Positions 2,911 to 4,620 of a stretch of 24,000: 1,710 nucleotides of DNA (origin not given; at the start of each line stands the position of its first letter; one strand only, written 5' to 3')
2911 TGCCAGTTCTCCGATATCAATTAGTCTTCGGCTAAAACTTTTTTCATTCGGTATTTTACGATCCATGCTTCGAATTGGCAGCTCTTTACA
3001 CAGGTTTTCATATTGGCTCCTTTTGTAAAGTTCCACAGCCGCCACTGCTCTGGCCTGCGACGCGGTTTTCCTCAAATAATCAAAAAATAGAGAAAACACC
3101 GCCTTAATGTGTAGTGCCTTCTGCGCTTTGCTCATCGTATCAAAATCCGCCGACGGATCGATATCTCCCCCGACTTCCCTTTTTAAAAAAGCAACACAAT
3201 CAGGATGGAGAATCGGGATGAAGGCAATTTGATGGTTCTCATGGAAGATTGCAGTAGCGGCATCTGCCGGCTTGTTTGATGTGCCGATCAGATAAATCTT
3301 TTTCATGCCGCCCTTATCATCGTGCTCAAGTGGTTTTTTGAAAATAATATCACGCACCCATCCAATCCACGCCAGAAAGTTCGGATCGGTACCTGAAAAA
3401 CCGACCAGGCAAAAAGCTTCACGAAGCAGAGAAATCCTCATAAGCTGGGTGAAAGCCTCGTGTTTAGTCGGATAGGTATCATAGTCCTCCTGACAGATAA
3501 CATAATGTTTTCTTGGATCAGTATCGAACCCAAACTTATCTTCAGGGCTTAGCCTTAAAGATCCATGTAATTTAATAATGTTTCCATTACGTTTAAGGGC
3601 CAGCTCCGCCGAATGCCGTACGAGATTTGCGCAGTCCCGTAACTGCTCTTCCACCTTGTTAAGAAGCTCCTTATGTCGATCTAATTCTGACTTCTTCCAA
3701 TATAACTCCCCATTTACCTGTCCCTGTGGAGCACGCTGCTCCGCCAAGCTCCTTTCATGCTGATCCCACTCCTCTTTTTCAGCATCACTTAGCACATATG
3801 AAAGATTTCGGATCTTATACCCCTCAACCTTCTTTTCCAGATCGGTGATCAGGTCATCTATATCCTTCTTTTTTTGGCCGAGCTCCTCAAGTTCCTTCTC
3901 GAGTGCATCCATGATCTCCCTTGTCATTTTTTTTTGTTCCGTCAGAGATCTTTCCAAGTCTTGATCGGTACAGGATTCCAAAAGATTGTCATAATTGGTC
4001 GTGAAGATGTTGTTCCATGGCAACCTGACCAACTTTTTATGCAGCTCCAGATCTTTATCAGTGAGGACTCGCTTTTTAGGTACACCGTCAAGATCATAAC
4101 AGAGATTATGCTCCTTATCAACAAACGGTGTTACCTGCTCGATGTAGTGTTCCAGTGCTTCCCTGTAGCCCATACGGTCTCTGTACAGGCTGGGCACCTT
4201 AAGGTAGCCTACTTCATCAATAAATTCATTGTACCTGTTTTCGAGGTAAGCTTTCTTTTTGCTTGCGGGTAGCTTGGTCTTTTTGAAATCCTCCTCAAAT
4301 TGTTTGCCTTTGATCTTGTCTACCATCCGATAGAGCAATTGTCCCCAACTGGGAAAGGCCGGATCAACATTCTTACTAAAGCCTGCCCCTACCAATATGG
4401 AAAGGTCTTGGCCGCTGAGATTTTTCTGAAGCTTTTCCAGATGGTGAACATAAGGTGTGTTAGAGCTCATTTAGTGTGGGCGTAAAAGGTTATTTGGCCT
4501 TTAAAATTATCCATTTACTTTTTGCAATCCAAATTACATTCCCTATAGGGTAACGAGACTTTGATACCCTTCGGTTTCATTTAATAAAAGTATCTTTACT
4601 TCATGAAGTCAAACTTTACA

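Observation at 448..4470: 1340-aa SIR2 protein whose catalytic core is split by a ~130-aa coiled-coil insert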

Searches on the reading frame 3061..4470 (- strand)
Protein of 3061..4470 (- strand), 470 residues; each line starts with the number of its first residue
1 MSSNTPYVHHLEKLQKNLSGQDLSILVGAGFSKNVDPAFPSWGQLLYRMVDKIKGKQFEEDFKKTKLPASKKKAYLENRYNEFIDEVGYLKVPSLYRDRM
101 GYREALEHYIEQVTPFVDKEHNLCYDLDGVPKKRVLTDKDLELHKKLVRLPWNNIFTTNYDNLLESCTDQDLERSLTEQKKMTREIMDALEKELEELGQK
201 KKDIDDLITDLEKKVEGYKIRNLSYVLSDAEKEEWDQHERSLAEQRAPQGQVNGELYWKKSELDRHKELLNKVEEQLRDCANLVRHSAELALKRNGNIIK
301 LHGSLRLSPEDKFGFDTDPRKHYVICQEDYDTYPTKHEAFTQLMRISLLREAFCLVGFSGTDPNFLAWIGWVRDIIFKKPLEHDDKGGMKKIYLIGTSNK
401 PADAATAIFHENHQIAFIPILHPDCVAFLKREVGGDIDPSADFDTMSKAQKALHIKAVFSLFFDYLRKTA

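Call 34: predict_structure(alignment_id=A2)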
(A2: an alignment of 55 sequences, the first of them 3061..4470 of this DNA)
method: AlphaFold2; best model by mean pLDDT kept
length: 470 residues; sequences in the alignment: 55
mean_pLDDT: 92.3   pTM: 0.85
mean pLDDT of the five models: 92.3, 90.0, 88.2, 85.6, 85.0
residues with pLDDT >= 90: 373; 70-90: 82; 50-70: 10; < 50: 5
segments of 3 or more residues with pLDDT < 50: none
pLDDT, mean of each block of 10 residues (from residue 1): 78 95 94 94 92 97 97 97 95 96 94 94 93 96 96 94 93 94 98 98 98 95 90 95 96 98 98 92 90 85 92 89 94 90 87 91 85 77 59 95 93 93 97 93 94 96 92
secondary structure, 60 per line:
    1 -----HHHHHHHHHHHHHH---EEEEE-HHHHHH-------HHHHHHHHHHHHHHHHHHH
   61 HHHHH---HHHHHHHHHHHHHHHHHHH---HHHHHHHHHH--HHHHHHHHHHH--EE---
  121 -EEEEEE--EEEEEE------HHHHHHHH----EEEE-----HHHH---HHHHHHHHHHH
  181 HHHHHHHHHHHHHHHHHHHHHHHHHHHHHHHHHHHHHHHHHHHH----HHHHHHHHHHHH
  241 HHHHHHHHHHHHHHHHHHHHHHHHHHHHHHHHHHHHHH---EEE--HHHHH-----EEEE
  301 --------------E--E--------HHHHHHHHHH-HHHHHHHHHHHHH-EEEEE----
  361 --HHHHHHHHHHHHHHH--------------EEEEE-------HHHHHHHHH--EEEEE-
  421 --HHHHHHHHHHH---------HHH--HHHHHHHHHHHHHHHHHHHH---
elements in order: H6-19 E23-27 H29-34 H42-65 H69-87 H91-100 H103-113 E122-127 E130-135 H142-149 E154-157 H163-166 H170-224 H229-278 E282-284 H287-291 E297-300 H327-336 H338-350 E352-356 H363-377 E392-396 H404-412 E415-419 H423-433 H448-467

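Call 37: fold_search(model_id=the predicted structure, library=pdb)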
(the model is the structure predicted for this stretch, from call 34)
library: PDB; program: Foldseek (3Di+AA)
matches with E <= 10: 546; with E <= 0.001: 76
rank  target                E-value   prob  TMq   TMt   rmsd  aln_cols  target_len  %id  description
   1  8wye_A                4.2e-10  1.00  0.46  0.24   7.7       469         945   13  Cryo-EM structure of DSR2-DSAD1 (partial) complex (released 2024-04-10)
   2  8wy9_D                9.1e-10  1.00  0.45  0.72   7.8       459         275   14  Cryo-EM structure of DSR2 apo (partial) complex (released 2024-04-10)
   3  8wy9_A                1.0e-09  1.00  0.46  0.25   7.4       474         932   14  Cryo-EM structure of DSR2 apo (partial) complex (released 2024-04-10)
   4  8wyc_D                1.2e-09  1.00  0.46  0.75   7.6       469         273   13  Cryo-EM structure of DSR2 (H171A)-tube-NAD+ (partial) complex (released 2024-04-10)
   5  8ykf_B                1.3e-09  1.00  0.45  0.23   7.5       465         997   14  The DSR2-DSAD1 complex with DSAD1 on the opposite sides (released 2024-08-14)
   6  8wyd_B                1.7e-09  1.00  0.45  0.24   7.8       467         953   14  Cryo-EM structure of DSR2-DSAD1 complex (released 2024-04-10)
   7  8wy8_D                1.7e-09  1.00  0.44  0.24   7.6       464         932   14  Cryo-EM structure of DSR2 apo complex (released 2024-04-10)
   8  8wy8_A                2.4e-09  1.00  0.44  0.24   7.7       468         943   14  Cryo-EM structure of DSR2 apo complex (released 2024-04-10)
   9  8zc9_B                2.4e-09  1.00  0.44  0.23  14.0       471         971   13  The Cryo-EM structure of DSR2-Tail tube-NAD+ complex (released 2024-09-11)
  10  8wy8_C                2.4e-09  1.00  0.44  0.23   7.8       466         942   14  Cryo-EM structure of DSR2 apo complex (released 2024-04-10)
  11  8wye_D                2.5e-09  1.00  0.45  0.74   7.6       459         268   14  Cryo-EM structure of DSR2-DSAD1 (partial) complex (released 2024-04-10)
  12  8z18_A                2.5e-09  1.00  0.45  0.22  15.2       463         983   13  The tetramer complex of DSR2 and tube-forming domain of phage tail tube protein (released 2024-08-14)
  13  8w56_A                2.7e-09  1.00  0.46  0.24   7.8       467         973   14  Cryo-EM structure of DSR2-DSAD1 state 1 (released 2024-05-01)
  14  8xew_A                2.7e-09  1.00  0.45  0.72   7.6       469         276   13  Cryo-EM structure of defence-associatedsirtuin 2 (DSR2) H171A protein (released 2024-10-23)
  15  8wye_E                3.0e-09  1.00  0.44  0.72   7.8       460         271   14  Cryo-EM structure of DSR2-DSAD1 (partial) complex (released 2024-04-10)
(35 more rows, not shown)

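Call 69: search_protein_representatives(protein=window:3061-4470:-)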
Query: 470 residues. Proteins with E-value up to 0.001 (for the whole library): 1683; up to 1e-10: 1357; up to 1e-30: 232. The best 150 are listed.
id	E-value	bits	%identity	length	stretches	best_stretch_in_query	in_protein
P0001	0.0e+00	1076.8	100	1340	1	1-470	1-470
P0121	1.7e-165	567.8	56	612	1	2-469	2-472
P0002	4.7e-113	394.9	48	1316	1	8-436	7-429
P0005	2.0e-105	369.7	46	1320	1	6-437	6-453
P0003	1.8e-104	366.6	45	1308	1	3-467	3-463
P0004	7.9e-103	361.2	45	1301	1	11-436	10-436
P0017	6.8e-98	344.9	44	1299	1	7-438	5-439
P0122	2.4e-97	343.2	43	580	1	5-437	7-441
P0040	2.1e-96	340.0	43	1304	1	3-437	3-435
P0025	1.1e-91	324.5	44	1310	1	6-438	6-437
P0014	1.3e-91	324.3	42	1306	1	6-437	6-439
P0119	4.4e-91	322.5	44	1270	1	7-431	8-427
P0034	6.2e-91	322.0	41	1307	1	6-437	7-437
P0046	2.5e-89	316.7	44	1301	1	7-442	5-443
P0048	3.1e-89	316.4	43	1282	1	9-434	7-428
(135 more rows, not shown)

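Call 74: fold_search(model_id=the predicted structure, library=viral)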
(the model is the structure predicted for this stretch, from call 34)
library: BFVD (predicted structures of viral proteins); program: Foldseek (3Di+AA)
matches with E <= 10: 553; with E <= 0.001: 0
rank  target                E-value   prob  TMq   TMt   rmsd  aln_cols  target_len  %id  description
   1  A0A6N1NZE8            7.8e-02  0.98  0.23  0.26  19.8       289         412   14  Uncharacterized protein [Tupanvirus deep ocean]
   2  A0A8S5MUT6            9.4e-02  0.60  0.20  0.18  23.4       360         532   12  Uncharacterized protein [Myoviridae sp. ctxZR60]
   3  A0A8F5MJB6            1.4e-01  1.00  0.22  0.21  12.6       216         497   14  Uncharacterized protein [Grapevine-associated fusarivirus 1]
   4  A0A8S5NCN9            1.5e-01  0.89  0.17  0.10  12.9       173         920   17  SH3 domain protein [Caudovirales sp. ctSxd6]
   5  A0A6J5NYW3            1.6e-01  0.12  0.13  0.12  45.5       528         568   12  Endonuclease subunit [uncultured Caudovirales phage]
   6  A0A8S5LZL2            1.8e-01  0.51  0.21  0.10  26.2       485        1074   10  Chromosome segregation protein [Siphoviridae sp. ctM7c3]
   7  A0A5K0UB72            1.8e-01  0.38  0.19  0.19  27.9       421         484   12  Uncharacterized protein [Yasminevirus sp. GU-2018]
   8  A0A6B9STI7            1.9e-01  0.69  0.17  0.16  21.0       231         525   13  (no name in the UniProt tables at hand)
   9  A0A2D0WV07            2.1e-01  0.23  0.16  0.16  20.3       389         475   11  Uncharacterized protein [Neofusicoccum luteum fusarivirus 1]
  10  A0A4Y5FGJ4            2.4e-01  0.35  0.21  0.09  36.0       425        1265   10  Tape measure protein [Lactobacillus phage 3-521]
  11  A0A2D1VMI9            2.6e-01  0.23  0.16  0.15  24.6       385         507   14  Uncharacterized protein [Sodiomyces alkalinus fusarivirus 1]
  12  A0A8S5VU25            2.6e-01  0.08  0.13  0.07  32.0       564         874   12  STRUCTURAL MAINTENANCE OF CHROMOSOMES PROTEIN [Ackermannviridae sp.]
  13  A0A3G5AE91            2.9e-01  0.89  0.22  0.26  18.8       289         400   12  Uncharacterized protein [Satyrvirus sp.]
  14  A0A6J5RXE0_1          2.9e-01  0.13  0.16  0.07  20.3       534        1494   10  Uncharacterized protein [uncultured Caudovirales phage]
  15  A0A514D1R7            2.9e-01  0.09  0.11  0.10  23.8       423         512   12  (no name in the UniProt tables at hand)
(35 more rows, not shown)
